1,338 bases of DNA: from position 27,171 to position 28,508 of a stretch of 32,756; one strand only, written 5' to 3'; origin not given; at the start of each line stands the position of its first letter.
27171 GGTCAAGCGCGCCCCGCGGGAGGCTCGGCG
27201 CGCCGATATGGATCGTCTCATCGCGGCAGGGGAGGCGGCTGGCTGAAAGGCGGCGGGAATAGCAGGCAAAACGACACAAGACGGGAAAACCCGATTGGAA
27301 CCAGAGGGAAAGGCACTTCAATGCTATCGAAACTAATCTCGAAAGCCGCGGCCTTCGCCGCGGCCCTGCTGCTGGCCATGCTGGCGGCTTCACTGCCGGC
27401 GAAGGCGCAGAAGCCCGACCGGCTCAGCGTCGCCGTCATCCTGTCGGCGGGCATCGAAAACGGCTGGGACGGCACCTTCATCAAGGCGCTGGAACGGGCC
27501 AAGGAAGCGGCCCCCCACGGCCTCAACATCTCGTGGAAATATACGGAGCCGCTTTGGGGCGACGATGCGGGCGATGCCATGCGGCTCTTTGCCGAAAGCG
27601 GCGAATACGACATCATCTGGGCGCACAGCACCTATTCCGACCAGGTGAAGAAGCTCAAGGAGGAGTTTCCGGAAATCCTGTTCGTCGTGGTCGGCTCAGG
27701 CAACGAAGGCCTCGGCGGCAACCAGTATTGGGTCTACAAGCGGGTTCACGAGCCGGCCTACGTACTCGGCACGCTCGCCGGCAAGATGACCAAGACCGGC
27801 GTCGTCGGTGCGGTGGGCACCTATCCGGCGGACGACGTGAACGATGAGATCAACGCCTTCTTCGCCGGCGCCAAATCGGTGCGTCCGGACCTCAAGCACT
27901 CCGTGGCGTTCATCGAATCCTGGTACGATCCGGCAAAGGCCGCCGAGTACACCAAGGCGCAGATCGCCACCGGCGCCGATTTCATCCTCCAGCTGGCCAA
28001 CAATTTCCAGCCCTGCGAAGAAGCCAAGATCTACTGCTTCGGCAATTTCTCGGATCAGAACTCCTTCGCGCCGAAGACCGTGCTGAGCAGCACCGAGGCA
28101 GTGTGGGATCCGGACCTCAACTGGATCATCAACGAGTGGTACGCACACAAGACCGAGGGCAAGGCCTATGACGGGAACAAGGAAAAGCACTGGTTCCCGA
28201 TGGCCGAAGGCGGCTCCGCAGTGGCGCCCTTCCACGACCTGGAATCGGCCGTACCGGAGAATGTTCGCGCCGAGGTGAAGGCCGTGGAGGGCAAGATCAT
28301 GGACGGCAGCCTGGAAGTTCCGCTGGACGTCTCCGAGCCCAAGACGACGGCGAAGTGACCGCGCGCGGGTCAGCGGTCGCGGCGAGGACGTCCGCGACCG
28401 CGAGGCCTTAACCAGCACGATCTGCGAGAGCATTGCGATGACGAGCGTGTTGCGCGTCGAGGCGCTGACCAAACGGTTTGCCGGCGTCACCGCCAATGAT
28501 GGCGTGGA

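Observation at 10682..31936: A 21-kb locus: two outward-facing BMP-family ABC importers bracket both demethylase modules; the substrate may be a methylated purine, nucleoside or similar heterocycle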

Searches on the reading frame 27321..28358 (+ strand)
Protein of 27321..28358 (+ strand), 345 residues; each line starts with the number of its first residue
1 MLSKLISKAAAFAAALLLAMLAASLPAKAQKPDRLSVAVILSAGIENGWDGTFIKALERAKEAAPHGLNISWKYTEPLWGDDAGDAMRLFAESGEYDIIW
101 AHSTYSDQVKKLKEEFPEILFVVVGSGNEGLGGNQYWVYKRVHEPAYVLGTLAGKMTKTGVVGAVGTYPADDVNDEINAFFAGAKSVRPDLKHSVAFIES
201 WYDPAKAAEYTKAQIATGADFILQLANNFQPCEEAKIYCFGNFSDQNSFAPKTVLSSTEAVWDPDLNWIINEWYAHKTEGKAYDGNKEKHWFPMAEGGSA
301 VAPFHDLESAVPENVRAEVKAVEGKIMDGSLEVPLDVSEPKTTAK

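Call 4: search_protein_families(library=pfam, proteins=[window:27321-28358:+])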
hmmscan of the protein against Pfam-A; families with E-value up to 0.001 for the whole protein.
window:27321-28358:+ (345 aa): 1 family
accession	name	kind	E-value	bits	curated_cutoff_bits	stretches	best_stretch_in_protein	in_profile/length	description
PF02608.20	Bmp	-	1.2e-21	77.4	24.1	1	47-263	15-235/301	ABC transporter substrate-binding protein PnrA-like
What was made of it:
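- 27321..28358 (+): BMP2: second BMP-family binding protein, with a Sec signal. PF02608, 77 bits (call 4).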

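Call 6: search_protein_families(library=ncbifam, proteins=[window:27321-28358:+], max_evalue=0.00001)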
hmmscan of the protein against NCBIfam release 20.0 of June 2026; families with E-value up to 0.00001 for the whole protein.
window:27321-28358:+ (345 aa): 1 family
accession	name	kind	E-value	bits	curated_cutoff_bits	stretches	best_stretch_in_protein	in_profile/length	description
NF047927.1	ABC_BMP_B6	equivalog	7e-14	51.7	400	1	47-334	16-300/314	putative B6 ABC transporter substrate-binding protein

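Call 9: search_solved_structures(query=window:27321-28358:+, max_evalue=0.01)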
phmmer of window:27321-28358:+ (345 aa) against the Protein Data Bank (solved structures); distinct sequences matched with E-value up to 0.01: 11.
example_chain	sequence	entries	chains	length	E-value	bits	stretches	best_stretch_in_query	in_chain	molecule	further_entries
6pi5_A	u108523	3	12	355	1.9e-29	106.3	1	65-316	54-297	Atrazine periplasmic binding protein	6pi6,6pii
3s99_A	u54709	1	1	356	2.4e-28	102.7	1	48-331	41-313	Basic membrane lipoprotein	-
7x0r_A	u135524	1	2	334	5.5e-12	48.8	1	42-258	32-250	Lbp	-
6yab_AAA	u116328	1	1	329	1.3e-08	37.7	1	82-228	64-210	Lipoprotein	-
6yab_DDD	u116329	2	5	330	1.4e-08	37.7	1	82-228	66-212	Lipoprotein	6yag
6ya3_C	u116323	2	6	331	1.4e-08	37.7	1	82-228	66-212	Lipoprotein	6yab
6y9u_A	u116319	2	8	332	1.4e-08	37.7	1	82-228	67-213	Lipoprotein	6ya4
9q1u_A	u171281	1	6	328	2e-07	33.8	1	96-271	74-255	Basic membrane protein A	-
4p98_A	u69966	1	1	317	1.1e-05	28.1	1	36-225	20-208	Extracellular solute-binding protein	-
6shu_A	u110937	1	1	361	9.7e-05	25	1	37-336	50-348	Basic membrane protein D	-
4iil_A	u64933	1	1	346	0.00053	22.6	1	158-228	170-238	Membrane lipoprotein TpN38(b)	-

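Call 23: search_solved_structures(query=window:27321-28358:+, max_evalue=1e-20, show_alignments=2)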
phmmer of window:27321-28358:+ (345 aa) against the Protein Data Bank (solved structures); distinct sequences matched with E-value up to 1e-20: 2.
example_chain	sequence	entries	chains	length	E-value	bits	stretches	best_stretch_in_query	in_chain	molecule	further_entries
6pi5_A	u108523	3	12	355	1.9e-29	106.3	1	65-316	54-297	Atrazine periplasmic binding protein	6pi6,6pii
3s99_A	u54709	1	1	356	2.4e-28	102.7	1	48-331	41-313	Basic membrane lipoprotein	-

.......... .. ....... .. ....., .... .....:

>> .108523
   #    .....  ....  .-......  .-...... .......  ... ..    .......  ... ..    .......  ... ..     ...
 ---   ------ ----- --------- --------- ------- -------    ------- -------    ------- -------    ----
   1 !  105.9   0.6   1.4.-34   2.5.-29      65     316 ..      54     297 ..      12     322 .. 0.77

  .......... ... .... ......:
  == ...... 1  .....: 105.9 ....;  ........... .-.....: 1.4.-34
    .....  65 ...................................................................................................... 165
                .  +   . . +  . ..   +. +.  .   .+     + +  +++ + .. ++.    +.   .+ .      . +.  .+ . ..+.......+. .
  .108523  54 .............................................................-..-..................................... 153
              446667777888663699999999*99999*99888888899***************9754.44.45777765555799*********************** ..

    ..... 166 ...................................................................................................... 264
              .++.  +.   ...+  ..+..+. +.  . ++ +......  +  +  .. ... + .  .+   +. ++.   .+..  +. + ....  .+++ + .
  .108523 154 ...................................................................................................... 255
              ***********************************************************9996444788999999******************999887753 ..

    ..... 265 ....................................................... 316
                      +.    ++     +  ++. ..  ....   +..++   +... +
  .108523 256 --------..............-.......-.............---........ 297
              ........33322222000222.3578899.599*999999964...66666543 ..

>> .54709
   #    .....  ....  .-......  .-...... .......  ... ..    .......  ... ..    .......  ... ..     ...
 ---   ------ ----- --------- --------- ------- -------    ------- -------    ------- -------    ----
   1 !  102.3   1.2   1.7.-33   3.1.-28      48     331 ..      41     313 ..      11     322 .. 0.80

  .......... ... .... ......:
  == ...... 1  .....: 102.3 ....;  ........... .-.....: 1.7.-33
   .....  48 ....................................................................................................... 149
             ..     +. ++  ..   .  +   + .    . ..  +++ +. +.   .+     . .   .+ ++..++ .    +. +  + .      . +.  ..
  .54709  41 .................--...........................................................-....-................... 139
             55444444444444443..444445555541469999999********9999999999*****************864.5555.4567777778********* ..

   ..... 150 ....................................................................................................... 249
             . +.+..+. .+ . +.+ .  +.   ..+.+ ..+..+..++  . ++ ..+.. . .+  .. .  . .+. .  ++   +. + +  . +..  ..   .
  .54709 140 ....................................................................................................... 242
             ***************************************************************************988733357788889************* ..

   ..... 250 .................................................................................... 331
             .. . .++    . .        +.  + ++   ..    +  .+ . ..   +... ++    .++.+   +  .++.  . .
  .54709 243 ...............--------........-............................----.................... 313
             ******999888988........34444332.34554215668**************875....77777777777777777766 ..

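Call 79: find_homologous_proteins(query=window:27321-28358:+, max_evalue=1e-20)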
Query window:27321-28358:+ (345 aa): 377 proteins with E <= 1e-20 among 8000 candidates; the best 120 are listed.
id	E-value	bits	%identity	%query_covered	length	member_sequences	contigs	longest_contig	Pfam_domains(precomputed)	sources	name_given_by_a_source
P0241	7.2e-216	734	92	99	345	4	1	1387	PF02608.21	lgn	-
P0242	1.1e-202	691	87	99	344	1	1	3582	PF02608.21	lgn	-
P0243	4.4e-199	679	86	99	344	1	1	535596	PF02608.21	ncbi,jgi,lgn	jgi:basic membrane lipoprotein Med (substrate-binding protein (PBP1-ABC) superfamily)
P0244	5.7e-167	573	71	99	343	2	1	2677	PF02608.21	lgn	-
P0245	5.9e-166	570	75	91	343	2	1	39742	PF02608.21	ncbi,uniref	ncbi:BMP family lipoprotein [Pseudaminobacter sp. NGMCC 1.201702]|uniref:BMP family lipoprotein n=1 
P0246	2.6e-164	565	75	91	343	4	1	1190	PF02608.21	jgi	jgi:basic membrane lipoprotein Med (substrate-binding protein (PBP1-ABC) superfamily)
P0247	3.4e-164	564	70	99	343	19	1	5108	PF02608.21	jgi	jgi:basic membrane lipoprotein Med (substrate-binding protein (PBP1-ABC) superfamily)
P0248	3.1e-163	561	72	91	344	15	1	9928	PF02608.21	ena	-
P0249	1.3e-162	559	69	98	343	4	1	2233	PF02608.21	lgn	-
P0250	1.1e-161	556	67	99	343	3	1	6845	PF02608.21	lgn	-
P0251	3.0e-160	551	68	99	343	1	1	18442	PF02608.21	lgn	-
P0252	4.4e-160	551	70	99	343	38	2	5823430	PF02608.21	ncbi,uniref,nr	ncbi:BMP family protein [Aminobacter sp. MDW-2]|uniref:BMP family lipoprotein n=1 Tax=Aminobacter sp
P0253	7.4e-160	550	67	99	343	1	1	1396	PF02608.21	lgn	-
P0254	2.7e-159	548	67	99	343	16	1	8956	PF02608.21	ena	-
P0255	2.8e-159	548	69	99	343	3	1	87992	PF02608.21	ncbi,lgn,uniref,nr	ncbi:BMP family protein [Mesorhizobium sp. CO1-1-11]|uniref:BMP family lipoprotein n=1 Tax=Mesorhizo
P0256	3.4e-158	544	69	95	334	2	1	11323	PF02608.21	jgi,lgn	-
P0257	4.3e-158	544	71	92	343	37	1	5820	PF02608.21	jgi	-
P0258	7.0e-158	543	68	98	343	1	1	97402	PF02608.21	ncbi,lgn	ncbi:MAG: BMP family protein [Pseudomonadota bacterium]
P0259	3.9e-157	541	70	95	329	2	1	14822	PF02608.21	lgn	-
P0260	5.2e-154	531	65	99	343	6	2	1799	PF02608.21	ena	-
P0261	2.6e-153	528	70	90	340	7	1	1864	PF02608.21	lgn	-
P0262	3.2e-153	528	68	90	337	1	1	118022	PF02608.21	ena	-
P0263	4.1e-152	524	66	96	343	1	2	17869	PF02608.21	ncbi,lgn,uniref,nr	ncbi:BMP family protein [Ensifer sp. ENS07]|uniref:BMP family lipoprotein n=1 Tax=Ensifer sp. ENS07 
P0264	8.0e-152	524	68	95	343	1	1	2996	PF02608.21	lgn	-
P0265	1.9e-150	519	63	99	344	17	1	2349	PF02608.21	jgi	jgi:basic membrane protein A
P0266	2.5e-149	515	63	99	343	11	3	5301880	PF02608.21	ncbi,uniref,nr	ncbi:BMP family protein [Aminobacter sp. P9b]|uniref:BMP family lipoprotein n=1 Tax=unclassified Ami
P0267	3.1e-149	515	62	99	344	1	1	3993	PF02608.21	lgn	-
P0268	3.4e-149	515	65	99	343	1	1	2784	PF02608.21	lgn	-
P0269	5.2e-149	514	64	92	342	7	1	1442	PF02608.21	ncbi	-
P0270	5.4e-149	514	68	92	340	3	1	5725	PF02608.21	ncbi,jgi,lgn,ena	-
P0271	8.2e-149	514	64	99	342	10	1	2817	PF02608.21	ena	-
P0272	2.0e-148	512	64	97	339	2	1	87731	PF02608.21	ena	-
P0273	3.8e-148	511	69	91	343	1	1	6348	PF02608.21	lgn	-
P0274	4.4e-148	511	63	99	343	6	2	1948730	PF02608.21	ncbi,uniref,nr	ncbi:basic membrane lipoprotein Med (substrate-binding protein (PBP1-ABC) superfamily) [Aminobacter 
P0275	5.6e-148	511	67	97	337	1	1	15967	PF02608.21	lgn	-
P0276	6.0e-148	511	67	96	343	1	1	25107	PF02608.21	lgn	-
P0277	1.1e-147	510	65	96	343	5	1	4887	PF02608.21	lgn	-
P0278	2.1e-147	509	66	98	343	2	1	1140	PF02608.21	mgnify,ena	mgnify:CR=1 FL=1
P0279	2.2e-147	509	63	98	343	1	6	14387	PF02608.21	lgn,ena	-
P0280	4.0e-147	508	64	99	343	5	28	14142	PF02608.21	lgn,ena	-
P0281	4.8e-147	508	68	90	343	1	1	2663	PF02608.21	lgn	-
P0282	6.8e-147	507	66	96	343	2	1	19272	PF02608.21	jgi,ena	-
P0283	8.6e-147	507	68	92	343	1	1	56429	PF02608.21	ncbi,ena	-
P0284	1.0e-146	507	65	99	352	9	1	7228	PF02608.21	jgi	jgi:basic membrane protein A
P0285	2.6e-146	505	65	95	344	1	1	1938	PF02608.21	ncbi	-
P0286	3.8e-146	505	64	94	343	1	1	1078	PF02608.21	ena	-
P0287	4.0e-146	505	63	99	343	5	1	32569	PF02608.21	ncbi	-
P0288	4.0e-146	505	67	91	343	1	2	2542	PF02608.21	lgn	-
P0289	4.3e-146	505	65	95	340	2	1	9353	PF02608.21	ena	-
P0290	1.3e-145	503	63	99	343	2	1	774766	PF02608.21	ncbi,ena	-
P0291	1.5e-145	503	65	98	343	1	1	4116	PF02608.21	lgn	-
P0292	1.9e-145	503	64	99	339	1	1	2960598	PF02608.21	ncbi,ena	-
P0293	5.4e-145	501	64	99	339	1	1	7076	PF02608.21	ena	-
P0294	9.6e-145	500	64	99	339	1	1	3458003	PF02608.21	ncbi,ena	-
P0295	1.0e-144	500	63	99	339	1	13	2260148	PF02608.21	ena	-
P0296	1.0e-144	500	63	99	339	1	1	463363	PF02608.21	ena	-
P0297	1.2e-144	500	63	99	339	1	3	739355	PF02608.21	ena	-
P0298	1.8e-144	499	63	99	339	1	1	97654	PF02608.21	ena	-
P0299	1.9e-144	499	66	94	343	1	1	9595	PF02608.21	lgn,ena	-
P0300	2.2e-144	499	63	99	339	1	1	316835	PF02608.21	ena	-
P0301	2.7e-144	499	66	92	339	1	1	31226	PF02608.21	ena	-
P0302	3.3e-144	498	63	99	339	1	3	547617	PF02608.21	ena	-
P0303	3.7e-144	498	65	96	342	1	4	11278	PF02608.21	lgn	-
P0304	3.9e-144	498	63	96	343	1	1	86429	PF02608.21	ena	-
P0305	4.1e-144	498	63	99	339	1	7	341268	PF02608.21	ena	-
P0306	8.0e-144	497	65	99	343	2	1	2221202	PF02608.21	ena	-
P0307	9.4e-144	497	67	89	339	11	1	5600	PF02608.21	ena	-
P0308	1.0e-143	497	66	96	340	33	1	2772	PF02608.21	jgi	jgi:basic membrane protein A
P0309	1.2e-143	497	66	95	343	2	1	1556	PF02608.21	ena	-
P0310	1.5e-143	496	62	99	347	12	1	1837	PF02608.21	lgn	-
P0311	5.8e-143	494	66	91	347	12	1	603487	PF02608.21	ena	-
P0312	9.1e-143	494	63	95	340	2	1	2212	PF02608.21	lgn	-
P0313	6.8e-142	491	65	90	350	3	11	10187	PF02608.21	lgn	-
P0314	2.0e-141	489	62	99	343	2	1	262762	PF02608.21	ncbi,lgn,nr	ncbi:MAG: BMP family protein [Devosia sp.]|nr:BMP family protein [Devosia sp.]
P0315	6.1e-141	488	61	99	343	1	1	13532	PF02608.21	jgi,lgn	jgi:basic membrane protein A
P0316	6.1e-141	488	62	96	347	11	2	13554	PF02608.21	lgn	-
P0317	1.0e-140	487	63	95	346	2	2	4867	PF02608.21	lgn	-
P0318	1.2e-140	487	64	97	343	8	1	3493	PF02608.21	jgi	jgi:basic membrane protein A and related proteins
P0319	2.8e-139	482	62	90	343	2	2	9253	PF02608.21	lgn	-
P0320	5.4e-139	481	62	98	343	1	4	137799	PF02608.21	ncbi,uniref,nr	ncbi:BMP family lipoprotein [Primorskyibacter marinus]|uniref:BMP family lipoprotein n=1 Tax=Primors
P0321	1.3e-138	480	58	99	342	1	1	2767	PF02608.21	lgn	-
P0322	6.8e-138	478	62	96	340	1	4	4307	PF02608.21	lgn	-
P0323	1.8e-134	466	58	99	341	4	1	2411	PF02608.21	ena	-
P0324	2.1e-134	466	60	98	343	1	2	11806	PF02608.21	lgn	-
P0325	3.2e-133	462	57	99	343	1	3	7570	PF02608.21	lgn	-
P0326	7.0e-132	458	58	97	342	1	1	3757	PF02608.21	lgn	-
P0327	4.6e-130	452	57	95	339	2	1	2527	PF02608.21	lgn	-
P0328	6.2e-129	448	58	91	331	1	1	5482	PF02608.21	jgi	jgi:basic membrane lipoprotein Med (substrate-binding protein (PBP1-ABC) superfamily)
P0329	8.6e-126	438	60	90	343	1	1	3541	PF02608.21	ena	-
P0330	1.0e-125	438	56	94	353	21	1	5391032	PF02608.21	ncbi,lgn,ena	-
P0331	2.2e-125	437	58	95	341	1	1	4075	PF02608.21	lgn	-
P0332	1.3e-124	434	56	91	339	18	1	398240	PF02608.21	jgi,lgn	-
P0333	1.5e-124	434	57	96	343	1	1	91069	PF02608.21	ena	-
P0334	4.5e-124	432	56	94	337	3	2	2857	PF02608.21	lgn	-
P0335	5.4e-124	432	54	99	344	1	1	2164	PF02608.21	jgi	jgi:basic membrane protein A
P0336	6.5e-124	432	57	92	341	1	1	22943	PF02608.21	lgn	-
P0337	1.6e-123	431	71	74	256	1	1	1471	PF02608.21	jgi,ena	-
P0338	3.8e-123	429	55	97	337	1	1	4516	PF02608.21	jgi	jgi:basic membrane protein A and related proteins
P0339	6.0e-123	429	54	94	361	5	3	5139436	PF02608.21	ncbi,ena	-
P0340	8.7e-123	428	53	99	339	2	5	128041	PF02608.21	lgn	-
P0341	1.4e-122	427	60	90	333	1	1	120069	PF02608.21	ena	-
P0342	1.6e-122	427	54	96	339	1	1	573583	PF02608.21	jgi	jgi:basic membrane lipoprotein Med (substrate-binding protein (PBP1-ABC) superfamily)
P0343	4.9e-122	426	58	92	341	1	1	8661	PF02608.21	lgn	-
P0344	2.2e-121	423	54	97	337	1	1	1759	PF02608.21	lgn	-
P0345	6.6e-121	422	58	91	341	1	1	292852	PF02608.21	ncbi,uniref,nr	ncbi:Basic membrane lipoprotein [Agrobacterium tumefaciens str. Kerr 14]|uniref:Basic membrane lipop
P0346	1.9e-120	420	58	96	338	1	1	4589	PF02608.21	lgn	-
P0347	1.9e-120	420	53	99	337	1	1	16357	PF02608.21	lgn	-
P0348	1.0e-119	418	56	92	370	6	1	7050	PF02608.21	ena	-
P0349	1.1e-119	418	55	91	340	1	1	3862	PF02608.21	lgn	-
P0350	1.8e-119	417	55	96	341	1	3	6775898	PF02608.21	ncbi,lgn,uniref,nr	ncbi:hypothetical protein PHLH5_33090 [Pseudomonas sp. Cab53]|uniref:BMP family lipoprotein n=1 Tax=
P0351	3.1e-119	416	52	97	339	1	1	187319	PF02608.21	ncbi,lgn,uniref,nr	ncbi:BMP family ABC transporter substrate-binding protein [Sinorhizobium meliloti]|uniref:BMP family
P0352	3.3e-119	416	55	91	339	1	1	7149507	PF02608.21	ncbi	ncbi:BMP family lipoprotein [Mesorhizobium sp. ORM6]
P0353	4.2e-119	416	54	92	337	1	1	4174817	PF02608.21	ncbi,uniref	ncbi:BMP family lipoprotein [Defluviimonas sp. SAOS-178_SWC]|uniref:BMP family lipoprotein n=1 Tax=D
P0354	7.2e-119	415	54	94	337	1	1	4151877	PF02608.21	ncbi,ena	-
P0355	7.7e-119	415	53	93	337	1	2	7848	PF02608.21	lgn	-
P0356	9.7e-119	415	54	94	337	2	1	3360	PF02608.21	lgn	-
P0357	1.3e-118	414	53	98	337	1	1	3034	PF02608.21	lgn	-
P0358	2.2e-118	414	52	99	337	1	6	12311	PF02608.21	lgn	-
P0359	4.1e-118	413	55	92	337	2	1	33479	PF02608.21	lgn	-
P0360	8.0e-118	412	57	91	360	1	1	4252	PF02608.21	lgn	-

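Call 80: find_encoding_contigs(protein=P0350, flank=9000, max_places=1)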
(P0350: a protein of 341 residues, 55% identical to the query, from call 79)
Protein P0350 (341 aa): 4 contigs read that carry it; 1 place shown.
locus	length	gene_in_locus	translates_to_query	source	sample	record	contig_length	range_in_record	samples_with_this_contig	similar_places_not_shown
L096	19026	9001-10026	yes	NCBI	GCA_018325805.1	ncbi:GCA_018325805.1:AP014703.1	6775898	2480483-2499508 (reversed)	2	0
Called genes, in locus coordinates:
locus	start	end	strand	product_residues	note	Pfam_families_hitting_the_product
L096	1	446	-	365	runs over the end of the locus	PF02463:SMC_N (faint), PF00005:ABC_tran, PF17912:OB_MalK, PF08402:TOBE_2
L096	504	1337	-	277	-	PF00528:BPD_transp_1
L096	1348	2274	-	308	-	PF00528:BPD_transp_1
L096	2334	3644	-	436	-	PF01547:SBP_bac_1, PF13416:SBP_bac_8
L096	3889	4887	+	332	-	PF02311:AraC_binding (weak), PF12833:HTH_18, PF00165:HTH_AraC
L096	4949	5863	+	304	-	PF00294:PfkB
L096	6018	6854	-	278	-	PF12833:HTH_18, PF00165:HTH_AraC (weak)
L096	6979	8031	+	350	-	PF00355:Rieske, PF19112:VanA_C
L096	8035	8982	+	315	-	PF00970:FAD_binding_6 (weak), PF00111:Fer2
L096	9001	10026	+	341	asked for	PF02608:Bmp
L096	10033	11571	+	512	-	PF00005:ABC_tran, PF13304:AAA_21 (faint), PF00005:ABC_tran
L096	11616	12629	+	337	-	PF02653:BPD_transp_2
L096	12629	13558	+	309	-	PF02653:BPD_transp_2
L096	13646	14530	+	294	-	PF12833:HTH_18, PF00165:HTH_AraC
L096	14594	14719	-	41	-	-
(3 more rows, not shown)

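Call 81: find_encoding_contigs(protein=P0345, flank=9000, max_places=1)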
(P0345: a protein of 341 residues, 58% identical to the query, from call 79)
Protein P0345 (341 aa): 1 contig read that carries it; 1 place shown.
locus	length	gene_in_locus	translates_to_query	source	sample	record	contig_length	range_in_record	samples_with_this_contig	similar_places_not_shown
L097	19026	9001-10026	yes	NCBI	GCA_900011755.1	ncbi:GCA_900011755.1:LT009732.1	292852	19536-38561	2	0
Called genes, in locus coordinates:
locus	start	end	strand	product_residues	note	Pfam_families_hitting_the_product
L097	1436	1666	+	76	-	-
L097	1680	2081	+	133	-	PF11284:DUF3085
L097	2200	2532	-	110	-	PF00106:adh_short, PF08659:KR (weak), PF13561:adh_short_C2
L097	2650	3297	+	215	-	PF00440:TetR_N, PF16925:TetR_C_13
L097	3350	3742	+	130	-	PF07366:SnoaL, PF12680:SnoaL_2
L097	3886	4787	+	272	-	PF00903:Glyoxalase, PF13468:Glyoxalase_3 (weak), PF13669:Glyoxalase_4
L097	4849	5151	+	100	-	PF16884:ADH_N_2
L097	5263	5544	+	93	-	PF00107:ADH_zinc_N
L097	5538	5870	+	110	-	-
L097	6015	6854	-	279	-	PF12833:HTH_18, PF00165:HTH_AraC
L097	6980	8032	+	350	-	PF00355:Rieske, PF19112:VanA_C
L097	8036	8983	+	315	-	PF00111:Fer2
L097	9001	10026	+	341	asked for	PF02608:Bmp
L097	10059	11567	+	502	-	PF00005:ABC_tran, PF13304:AAA_21 (faint), PF00005:ABC_tran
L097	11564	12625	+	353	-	PF02653:BPD_transp_2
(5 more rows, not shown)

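Call 82: find_encoding_contigs(protein=P0351, flank=9000, max_places=1)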
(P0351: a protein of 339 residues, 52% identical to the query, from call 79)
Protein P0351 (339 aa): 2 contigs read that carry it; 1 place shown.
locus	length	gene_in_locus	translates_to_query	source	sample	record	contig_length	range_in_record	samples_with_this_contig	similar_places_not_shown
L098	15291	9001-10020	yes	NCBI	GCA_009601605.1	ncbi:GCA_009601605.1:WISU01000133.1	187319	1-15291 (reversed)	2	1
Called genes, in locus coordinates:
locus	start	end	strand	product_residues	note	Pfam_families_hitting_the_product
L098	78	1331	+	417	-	PF01571:GCV_T, PF08669:GCV_T_C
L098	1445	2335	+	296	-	-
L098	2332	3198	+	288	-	PF00551:Formyl_trans_N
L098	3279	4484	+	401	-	PF00266:Aminotran_5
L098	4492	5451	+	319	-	PF00389:2-Hacid_dh, PF02826:2-Hacid_dh_C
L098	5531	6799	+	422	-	PF00464:SHMT, PF01212:Beta_elim_lyase (weak)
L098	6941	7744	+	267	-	PF00165:HTH_AraC, PF12833:HTH_18, PF00165:HTH_AraC (weak)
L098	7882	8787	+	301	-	PF19112:VanA_C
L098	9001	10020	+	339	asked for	PF02608:Bmp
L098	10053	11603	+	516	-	PF00005:ABC_tran, PF13304:AAA_21 (faint), PF00005:ABC_tran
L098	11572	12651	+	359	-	PF02653:BPD_transp_2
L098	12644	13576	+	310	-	PF02653:BPD_transp_2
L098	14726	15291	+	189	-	PF19112:VanA_C (weak)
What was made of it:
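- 27321..28358 (+): Homologues down to 52% identity all lie in demethylase operons (calls 80-82).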
